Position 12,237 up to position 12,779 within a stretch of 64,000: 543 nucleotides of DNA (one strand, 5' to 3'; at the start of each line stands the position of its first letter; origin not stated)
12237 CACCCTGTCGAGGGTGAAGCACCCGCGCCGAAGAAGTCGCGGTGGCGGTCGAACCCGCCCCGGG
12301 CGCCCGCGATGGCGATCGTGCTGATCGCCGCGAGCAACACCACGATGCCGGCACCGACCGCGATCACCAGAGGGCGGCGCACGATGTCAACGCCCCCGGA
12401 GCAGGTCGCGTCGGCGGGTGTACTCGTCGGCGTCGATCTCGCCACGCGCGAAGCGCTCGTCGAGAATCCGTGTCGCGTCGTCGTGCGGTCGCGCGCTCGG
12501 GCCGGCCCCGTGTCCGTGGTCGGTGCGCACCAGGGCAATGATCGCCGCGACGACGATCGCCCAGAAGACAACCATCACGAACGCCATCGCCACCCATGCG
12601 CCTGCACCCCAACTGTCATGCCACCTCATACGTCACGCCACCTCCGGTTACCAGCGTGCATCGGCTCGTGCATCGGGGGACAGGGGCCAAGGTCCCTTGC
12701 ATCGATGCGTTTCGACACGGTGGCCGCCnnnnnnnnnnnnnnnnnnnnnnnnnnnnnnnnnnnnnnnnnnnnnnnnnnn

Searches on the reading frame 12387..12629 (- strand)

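Call 60: search_protein_families(library=pfam, proteins=[window:12387-12629:-], max_evalue=1)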
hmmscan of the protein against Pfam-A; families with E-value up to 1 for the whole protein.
window:12387-12629:- (80 aa): 5 families
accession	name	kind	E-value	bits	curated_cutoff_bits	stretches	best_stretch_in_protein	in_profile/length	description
PF09851.14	SHOCT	-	3.8e-07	30.1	27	1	54-77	4-27/28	Short C-terminal domain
PF18495.6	VbhA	-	0.00024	21.5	25.9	1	48-73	18-43/47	Antitoxin VbhA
PF08044.16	DUF1707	-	0.0016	18.8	27.6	1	50-75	9-34/53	DUF1707 SHOCT-like domain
PF16951.10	MaAIMP_sms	-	0.056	13.6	26.2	1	10-36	4-30/60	Putative methionine and alanine importer, small subunit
PF05120.17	GvpG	-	0.06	13.9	30.6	1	56-77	40-61/67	Gas vesicle protein G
